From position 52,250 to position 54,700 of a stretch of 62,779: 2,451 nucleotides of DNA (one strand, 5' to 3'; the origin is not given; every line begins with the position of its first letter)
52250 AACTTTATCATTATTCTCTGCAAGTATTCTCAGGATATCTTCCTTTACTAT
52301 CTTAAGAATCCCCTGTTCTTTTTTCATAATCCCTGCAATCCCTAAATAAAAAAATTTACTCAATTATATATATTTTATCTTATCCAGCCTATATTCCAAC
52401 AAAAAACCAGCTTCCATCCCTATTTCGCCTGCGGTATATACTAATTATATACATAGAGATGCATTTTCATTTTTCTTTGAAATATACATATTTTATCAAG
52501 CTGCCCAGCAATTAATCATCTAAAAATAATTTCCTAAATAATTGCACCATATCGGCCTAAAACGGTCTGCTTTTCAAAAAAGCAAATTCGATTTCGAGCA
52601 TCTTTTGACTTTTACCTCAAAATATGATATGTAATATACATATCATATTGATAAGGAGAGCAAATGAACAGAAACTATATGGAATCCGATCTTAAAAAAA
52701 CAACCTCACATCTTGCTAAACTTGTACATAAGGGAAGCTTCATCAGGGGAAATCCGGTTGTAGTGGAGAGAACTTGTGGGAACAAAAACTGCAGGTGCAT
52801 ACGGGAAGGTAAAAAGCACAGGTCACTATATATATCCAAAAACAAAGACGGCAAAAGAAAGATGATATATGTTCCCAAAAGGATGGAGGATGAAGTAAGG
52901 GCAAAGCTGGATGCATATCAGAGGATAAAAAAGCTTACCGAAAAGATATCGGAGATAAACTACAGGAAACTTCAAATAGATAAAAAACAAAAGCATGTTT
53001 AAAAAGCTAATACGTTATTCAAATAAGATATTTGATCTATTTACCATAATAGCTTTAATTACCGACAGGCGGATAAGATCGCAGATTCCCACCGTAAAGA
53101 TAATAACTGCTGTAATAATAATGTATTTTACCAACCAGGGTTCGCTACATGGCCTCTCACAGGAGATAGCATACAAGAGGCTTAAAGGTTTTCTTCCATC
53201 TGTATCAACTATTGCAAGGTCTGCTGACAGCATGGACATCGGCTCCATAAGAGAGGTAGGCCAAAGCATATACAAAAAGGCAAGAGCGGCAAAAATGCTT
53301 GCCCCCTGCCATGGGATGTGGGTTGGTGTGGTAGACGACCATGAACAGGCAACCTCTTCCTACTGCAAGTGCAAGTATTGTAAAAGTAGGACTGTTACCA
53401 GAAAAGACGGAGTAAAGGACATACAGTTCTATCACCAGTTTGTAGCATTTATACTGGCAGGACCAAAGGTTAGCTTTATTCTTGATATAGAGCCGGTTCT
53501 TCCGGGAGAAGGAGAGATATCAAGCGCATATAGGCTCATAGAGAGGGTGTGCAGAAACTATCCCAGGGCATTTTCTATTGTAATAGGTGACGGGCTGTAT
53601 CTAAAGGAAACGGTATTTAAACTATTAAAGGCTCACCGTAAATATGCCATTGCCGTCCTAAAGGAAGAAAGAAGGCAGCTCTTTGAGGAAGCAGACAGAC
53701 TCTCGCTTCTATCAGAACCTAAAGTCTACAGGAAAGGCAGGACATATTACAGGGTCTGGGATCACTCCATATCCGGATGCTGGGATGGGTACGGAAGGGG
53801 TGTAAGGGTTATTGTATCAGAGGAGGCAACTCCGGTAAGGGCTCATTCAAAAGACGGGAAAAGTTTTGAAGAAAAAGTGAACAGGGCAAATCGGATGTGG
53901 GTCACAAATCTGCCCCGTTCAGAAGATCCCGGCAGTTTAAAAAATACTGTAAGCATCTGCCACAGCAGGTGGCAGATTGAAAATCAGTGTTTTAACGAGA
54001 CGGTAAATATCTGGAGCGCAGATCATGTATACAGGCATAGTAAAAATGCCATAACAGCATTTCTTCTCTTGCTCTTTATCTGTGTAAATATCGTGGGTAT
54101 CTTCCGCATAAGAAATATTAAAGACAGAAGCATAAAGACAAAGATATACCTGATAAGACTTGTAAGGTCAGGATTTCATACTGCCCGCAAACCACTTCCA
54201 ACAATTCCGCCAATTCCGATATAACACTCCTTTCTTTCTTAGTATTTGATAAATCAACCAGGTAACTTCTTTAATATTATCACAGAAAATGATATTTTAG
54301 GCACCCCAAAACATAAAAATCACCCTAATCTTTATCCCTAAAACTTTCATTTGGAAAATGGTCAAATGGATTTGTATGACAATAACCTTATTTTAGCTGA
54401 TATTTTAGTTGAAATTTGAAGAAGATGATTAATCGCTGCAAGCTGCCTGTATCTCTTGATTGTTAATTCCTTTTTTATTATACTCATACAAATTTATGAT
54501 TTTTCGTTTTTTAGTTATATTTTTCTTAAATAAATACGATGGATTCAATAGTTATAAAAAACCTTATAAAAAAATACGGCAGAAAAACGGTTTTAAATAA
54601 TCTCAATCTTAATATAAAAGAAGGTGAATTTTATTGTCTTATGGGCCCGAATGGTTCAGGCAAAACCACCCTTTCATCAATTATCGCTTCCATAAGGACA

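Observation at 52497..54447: Fully bounded two-gene IS (DUF6788-like protein + DDE transposase) with 9-bp TSD, probably an unclassified IS type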

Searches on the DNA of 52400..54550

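Call 70: search_rna_families(source=window, start=52400, end=54550, threshold=evalue, max_evalue=1)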
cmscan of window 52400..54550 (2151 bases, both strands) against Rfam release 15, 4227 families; matches with E-value up to 1: 1.
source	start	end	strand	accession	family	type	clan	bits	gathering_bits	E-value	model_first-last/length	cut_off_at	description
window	52591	52718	-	RF01235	snR68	Gene; snRNA; snoRNA; CD-box;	CL00079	22.1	80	0.81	1-137/137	no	Small nucleolar RNA snR68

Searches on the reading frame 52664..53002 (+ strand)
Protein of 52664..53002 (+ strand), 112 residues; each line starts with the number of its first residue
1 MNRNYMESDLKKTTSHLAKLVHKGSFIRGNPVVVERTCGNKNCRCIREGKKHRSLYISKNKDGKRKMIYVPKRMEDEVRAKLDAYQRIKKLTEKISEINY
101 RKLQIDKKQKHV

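Call 3: search_protein_families(library=pfam, proteins=[window:52664-53002:+], max_evalue=1)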
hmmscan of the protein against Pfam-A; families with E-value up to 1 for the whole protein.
window:52664-53002:+ (112 aa): 2 families
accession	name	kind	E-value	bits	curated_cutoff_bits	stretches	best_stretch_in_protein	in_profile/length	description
PF20586.3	DUF6788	-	1e-13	51.8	27.2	1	15-104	10-101/103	Family of unknown function (DUF6788)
PF06015.17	Chordopox_A30L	-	0.78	10.1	25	1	90-110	31-51/71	Chordopoxvirus A30L protein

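Call 4: search_protein_families(library=ncbifam, proteins=[window:52664-53002:+], max_evalue=1)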
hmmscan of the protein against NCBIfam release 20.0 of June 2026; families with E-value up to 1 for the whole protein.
window:52664-53002:+ (112 aa): 0 families

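Call 11: find_homologous_proteins(query=window:52664-53002:+)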
Query window:52664-53002:+ (112 aa): 170 proteins with E <= 0.001 among 172 candidates; the best 120 are listed.
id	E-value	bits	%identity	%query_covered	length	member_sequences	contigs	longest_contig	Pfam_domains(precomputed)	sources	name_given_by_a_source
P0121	4.0e-61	221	90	100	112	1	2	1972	PF20586.4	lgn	-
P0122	1.2e-59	216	87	100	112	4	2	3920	PF20586.4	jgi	jgi:hypothetical protein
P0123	5.9e-58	211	87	100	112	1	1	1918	PF20586.4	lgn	-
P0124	1.2e-57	210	88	90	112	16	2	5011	PF20586.4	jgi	jgi:hypothetical protein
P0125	1.4e-57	210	86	100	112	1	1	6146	PF20586.4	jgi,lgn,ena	-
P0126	4.1e-57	208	86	100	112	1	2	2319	PF20586.4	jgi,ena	-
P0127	1.1e-56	207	83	100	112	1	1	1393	PF20586.4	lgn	-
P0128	1.8e-56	206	84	100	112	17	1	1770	PF20586.4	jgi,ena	-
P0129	2.8e-56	206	84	100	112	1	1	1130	PF20586.4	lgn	-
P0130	3.2e-56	205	85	100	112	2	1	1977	PF20586.4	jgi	-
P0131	5.3e-56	205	84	100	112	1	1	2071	PF20586.4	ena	-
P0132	5.9e-56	205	83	100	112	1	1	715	PF20586.4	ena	-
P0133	9.0e-56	204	84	100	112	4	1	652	PF20586.4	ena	-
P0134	1.6e-55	203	81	100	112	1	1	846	PF20586.4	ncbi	-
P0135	4.1e-55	202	83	100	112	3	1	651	PF20586.4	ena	-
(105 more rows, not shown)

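Call 30: search_solved_structures(query=A2, max_evalue=10)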
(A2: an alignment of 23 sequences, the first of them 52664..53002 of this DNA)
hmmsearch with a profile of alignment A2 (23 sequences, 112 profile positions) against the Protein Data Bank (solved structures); distinct sequences matched with E-value up to 10: 3.
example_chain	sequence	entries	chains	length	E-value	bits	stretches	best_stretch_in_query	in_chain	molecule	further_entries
3ni0_A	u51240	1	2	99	0.059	16.5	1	54-109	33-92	Bone marrow stromal antigen 2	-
7aoi_XS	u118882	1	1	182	1.8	11.7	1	48-110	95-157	mL101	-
6yxy_Bi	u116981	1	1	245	2.7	11.2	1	49-110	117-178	mL101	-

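Call 38: predict_structure(alignment_id=A2)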
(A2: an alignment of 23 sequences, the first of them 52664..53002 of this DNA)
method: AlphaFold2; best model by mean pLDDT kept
length: 112 residues; sequences in the alignment: 23
mean_pLDDT: 79.9   pTM: 0.56
mean pLDDT of the five models: 79.9, 79.1, 77.1, 76.5, 72.6
residues with pLDDT >= 90: 0; 70-90: 102; 50-70: 6; < 50: 4
segments of 3 or more residues with pLDDT < 50: 1-3
pLDDT, mean of each block of 10 residues (from residue 1): 58 81 76 83 83 85 83 87 87 84 78 52
secondary structure, 60 per line:
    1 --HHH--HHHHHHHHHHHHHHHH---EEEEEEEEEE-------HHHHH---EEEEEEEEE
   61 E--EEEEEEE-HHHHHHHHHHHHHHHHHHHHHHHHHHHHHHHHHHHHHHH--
elements in order: H8-23 E27-36 H44-48 E52-61 E64-70 H72-110

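Call 42: fold_search(model_id=the predicted structure, library=pdb)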
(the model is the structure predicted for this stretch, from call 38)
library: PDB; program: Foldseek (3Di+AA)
matches with E <= 10: 583; with E <= 0.001: 0
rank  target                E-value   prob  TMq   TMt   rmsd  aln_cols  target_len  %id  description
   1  4uyj_B                1.8e-01  0.41  0.27  0.34   9.5        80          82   11  Crystal structure of a Signal Recognition Particle Alu domain in the elongation arrest conformation (released 2014-11-05)
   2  9q6a_B                1.9e-01  0.35  0.31  0.19   7.4        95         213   15  Crystal structure of octameric COMMD-like protein MBK5214510 from Flavobacteriaceae bacterium (released 2025-10-01)
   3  9q6a_A                2.6e-01  0.33  0.32  0.20   7.3        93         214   15  Crystal structure of octameric COMMD-like protein MBK5214510 from Flavobacteriaceae bacterium (released 2025-10-01)
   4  6frk_z                2.8e-01  0.25  0.24  0.31   9.3        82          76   11  Structure of a prehandover mammalian ribosomal SRP and SRP receptor targeting complex (released 2018-03-28)
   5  1e8o_D                3.8e-01  0.21  0.24  0.31   8.9        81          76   11  Core of the Alu domain of the mammalian SRP (released 2000-11-08)
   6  9q6c_A                3.8e-01  0.21  0.29  0.18   8.9        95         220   17  Cryo-EM structure of octameric COMMD-like protein MBK5214510 from Flavobacteriaceae bacterium (released 2025-10-01)
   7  9crq_L                4.4e-01  0.15  0.25  0.22  18.9       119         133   15  Post-targeting aCascade Type IA CRISPR-Cas Surveillance Complexes (released 2025-08-13)
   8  6ydw_BT               4.4e-01  0.11  0.17  0.10  12.7        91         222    6  55S mammalian mitochondrial ribosome with mtEFG1 and two tRNAMet (TI-POST) (released 2020-07-15)
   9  9crp_H                4.6e-01  0.20  0.28  0.24  18.9       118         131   15  Post-targeting aCascade Type IA CRISPR-Cas Surveillance Complexes (released 2025-08-13)
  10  4uyj_D                5.0e-01  0.25  0.28  0.35  11.9        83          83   12  Crystal structure of a Signal Recognition Particle Alu domain in the elongation arrest conformation (released 2014-11-05)
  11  5aox_B                5.6e-01  0.16  0.25  0.30   9.7        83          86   10  Human Alu RNA retrotransposition complex in the ribosome-stalling conformation (released 2015-11-11)
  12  9m86_A                6.0e-01  0.16  0.22  0.21  13.2        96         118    8  Crystal structure of SpMETTL16 kinase associated 1 domain in complex with U6 snRNA internal stem loop (released 2025-08-06)
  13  4uyk_B                6.0e-01  0.08  0.17  0.20  10.4        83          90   11  Crystal structure of a Signal Recognition Particle Alu domain in the elongation arrest conformation (released 2014-11-05)
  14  8fkr_BA               6.8e-01  0.18  0.17  0.13  10.3        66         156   12  Human nucleolar pre-60S ribosomal subunit (State B1) (released 2023-07-12)
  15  4ue5_B                6.8e-01  0.14  0.24  0.31  11.8        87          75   13  Structural basis for targeting and elongation arrest of Bacillus signal recognition particle (released 2015-09-09)
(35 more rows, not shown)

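Call 71: search_protein_families(library=phrogs, proteins=[window:52664-53002:+], max_evalue=0.01)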
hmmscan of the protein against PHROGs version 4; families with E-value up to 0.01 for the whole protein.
window:52664-53002:+ (112 aa): 0 families

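Call 85: search_protein_representatives(alignment_id=A2)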
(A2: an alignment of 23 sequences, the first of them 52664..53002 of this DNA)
Query: 23 sequences, 112 profile positions. Proteins with E-value up to 0.001 (for the whole library): 860; up to 1e-10: 218; up to 1e-30: 2. The best 150 are listed.
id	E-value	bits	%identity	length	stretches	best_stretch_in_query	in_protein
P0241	4.3e-47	174.8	-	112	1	1-112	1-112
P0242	3.9e-39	149.2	-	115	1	1-85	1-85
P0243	7.9e-27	109.5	-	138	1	11-110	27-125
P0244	1.9e-24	101.9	-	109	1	2-107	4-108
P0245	3.8e-24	100.9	-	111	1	1-109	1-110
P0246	1.2e-23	99.3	-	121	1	4-108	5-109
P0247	1.6e-22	95.6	-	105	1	16-103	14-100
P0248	3.8e-22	94.4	-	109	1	3-105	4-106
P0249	1.7e-21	92.4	-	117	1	11-108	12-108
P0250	2.3e-21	91.9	-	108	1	11-108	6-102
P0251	3.2e-20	88.3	-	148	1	2-109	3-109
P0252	3.3e-20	88.2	-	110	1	6-109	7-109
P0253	3.4e-20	88.2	-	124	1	11-109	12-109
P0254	7.2e-20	87.1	-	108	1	3-107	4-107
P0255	3.4e-19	84.9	-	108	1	5-102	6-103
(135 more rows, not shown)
